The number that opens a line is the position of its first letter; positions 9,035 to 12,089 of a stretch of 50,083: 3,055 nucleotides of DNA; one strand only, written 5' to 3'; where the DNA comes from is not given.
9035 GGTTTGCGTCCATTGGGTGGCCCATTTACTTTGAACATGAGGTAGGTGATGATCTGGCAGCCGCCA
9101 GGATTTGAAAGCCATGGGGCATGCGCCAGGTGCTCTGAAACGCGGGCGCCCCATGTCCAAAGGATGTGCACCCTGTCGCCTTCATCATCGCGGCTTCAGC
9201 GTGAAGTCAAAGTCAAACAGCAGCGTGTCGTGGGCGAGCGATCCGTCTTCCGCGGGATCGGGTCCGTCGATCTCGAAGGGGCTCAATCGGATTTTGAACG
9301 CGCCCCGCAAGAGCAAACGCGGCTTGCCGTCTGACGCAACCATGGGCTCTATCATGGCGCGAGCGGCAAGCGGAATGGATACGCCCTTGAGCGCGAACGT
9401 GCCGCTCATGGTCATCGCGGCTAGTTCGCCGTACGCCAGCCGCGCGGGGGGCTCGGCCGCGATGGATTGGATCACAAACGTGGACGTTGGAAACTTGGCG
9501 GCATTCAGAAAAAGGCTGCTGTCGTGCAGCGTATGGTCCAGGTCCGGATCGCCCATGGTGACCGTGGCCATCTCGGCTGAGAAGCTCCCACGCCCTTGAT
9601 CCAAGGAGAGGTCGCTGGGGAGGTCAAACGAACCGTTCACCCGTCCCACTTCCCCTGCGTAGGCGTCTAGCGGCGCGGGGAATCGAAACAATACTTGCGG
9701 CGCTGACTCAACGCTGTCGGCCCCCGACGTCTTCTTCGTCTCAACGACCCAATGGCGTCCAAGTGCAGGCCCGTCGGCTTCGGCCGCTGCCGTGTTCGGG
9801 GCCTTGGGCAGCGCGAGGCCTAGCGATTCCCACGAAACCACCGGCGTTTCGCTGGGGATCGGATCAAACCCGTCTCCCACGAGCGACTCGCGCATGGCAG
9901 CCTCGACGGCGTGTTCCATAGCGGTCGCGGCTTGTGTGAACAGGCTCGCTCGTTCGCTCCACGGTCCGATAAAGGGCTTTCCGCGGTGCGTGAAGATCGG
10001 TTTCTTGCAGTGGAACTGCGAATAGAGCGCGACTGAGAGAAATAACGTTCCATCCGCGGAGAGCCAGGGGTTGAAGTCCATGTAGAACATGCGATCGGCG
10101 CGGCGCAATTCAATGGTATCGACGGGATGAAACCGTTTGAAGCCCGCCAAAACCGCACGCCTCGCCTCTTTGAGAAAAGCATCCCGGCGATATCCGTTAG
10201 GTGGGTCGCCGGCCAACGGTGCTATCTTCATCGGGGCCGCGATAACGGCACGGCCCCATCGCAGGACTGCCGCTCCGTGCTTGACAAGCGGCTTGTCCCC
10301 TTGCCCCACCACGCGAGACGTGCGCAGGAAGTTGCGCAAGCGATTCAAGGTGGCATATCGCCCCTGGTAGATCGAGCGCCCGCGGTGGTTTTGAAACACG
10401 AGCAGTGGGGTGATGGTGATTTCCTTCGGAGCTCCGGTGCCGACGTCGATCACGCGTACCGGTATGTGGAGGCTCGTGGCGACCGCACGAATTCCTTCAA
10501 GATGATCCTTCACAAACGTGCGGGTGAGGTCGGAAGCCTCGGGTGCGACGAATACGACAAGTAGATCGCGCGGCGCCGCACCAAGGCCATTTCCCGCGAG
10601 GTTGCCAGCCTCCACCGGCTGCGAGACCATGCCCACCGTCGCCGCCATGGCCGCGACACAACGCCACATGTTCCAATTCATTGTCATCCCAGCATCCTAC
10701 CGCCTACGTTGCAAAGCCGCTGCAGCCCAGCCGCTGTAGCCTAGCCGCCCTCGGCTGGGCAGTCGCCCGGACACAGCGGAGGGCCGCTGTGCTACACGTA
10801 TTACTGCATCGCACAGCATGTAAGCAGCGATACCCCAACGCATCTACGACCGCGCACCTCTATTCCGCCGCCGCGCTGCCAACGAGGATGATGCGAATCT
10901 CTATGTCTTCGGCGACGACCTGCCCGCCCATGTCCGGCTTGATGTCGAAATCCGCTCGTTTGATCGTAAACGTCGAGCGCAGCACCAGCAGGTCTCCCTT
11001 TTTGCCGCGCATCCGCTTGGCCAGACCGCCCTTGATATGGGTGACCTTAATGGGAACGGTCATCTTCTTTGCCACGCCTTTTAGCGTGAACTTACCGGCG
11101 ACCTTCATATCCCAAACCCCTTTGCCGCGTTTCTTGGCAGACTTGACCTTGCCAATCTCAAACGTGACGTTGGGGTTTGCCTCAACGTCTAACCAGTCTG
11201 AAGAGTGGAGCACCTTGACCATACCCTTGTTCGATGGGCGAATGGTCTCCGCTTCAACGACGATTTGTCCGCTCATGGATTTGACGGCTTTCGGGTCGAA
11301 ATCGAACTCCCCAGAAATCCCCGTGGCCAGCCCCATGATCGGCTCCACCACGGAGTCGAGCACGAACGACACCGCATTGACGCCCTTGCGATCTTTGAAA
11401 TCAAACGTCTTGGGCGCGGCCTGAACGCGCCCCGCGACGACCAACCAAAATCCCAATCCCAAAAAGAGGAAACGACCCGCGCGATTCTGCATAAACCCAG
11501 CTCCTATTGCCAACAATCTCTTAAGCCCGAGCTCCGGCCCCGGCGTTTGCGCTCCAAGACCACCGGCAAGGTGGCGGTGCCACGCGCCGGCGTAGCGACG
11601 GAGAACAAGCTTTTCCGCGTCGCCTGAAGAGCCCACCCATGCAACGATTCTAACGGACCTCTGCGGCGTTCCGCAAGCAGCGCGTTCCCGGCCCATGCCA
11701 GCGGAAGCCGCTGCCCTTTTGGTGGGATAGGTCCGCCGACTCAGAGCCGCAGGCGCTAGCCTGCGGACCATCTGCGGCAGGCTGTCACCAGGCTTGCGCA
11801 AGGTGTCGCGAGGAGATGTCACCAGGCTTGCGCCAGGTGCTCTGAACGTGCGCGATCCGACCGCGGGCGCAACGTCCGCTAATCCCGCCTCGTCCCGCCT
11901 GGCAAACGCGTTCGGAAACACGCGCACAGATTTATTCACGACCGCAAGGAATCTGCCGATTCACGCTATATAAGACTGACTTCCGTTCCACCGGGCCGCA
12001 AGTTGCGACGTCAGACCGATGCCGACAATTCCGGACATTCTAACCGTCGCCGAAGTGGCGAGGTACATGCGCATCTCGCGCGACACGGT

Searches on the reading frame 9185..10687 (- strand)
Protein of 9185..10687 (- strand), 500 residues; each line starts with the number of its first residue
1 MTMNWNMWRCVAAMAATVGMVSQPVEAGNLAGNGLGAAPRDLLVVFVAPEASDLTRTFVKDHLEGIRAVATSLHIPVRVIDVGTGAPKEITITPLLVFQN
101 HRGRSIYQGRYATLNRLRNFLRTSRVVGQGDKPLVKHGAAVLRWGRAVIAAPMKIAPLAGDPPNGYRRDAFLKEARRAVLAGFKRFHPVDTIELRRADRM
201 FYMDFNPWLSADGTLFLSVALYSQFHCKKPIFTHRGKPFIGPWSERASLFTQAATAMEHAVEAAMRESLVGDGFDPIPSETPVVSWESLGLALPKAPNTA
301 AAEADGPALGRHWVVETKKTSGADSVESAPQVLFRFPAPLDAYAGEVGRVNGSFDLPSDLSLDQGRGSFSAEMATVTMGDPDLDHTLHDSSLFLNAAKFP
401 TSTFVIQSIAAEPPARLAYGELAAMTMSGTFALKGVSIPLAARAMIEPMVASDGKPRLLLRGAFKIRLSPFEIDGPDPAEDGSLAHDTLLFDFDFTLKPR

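Call 7: search_protein_families(library=pfam, proteins=[window:9185-10687:-], max_evalue=0.001)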
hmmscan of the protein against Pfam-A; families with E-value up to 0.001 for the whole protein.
window:9185-10687:- (500 aa): 1 family
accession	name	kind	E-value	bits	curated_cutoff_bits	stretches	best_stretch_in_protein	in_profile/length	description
PF04264.18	YceI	-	1.9e-12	48.2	23.7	1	343-494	22-147/150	YceI-like domain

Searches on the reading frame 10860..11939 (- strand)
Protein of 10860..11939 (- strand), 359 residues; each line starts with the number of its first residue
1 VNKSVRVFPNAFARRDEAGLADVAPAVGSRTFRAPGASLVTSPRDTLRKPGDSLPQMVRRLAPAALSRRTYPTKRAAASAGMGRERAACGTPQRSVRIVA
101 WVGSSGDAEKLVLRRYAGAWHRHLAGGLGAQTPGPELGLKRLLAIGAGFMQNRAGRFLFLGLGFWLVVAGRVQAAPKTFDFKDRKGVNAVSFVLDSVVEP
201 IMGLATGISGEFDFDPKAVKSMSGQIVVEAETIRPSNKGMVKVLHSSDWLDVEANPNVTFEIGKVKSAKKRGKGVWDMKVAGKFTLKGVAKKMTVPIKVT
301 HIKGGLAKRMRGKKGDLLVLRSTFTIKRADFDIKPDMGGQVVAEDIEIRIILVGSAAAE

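Call 7: search_protein_families(library=pfam, proteins=[window:10860-11939:-], max_evalue=0.001)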
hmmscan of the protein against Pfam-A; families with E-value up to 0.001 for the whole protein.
window:10860-11939:- (359 aa): 1 family
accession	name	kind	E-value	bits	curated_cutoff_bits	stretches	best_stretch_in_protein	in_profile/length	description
PF04264.18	YceI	-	1.4e-22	81.1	23.7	1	190-350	10-146/150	YceI-like domain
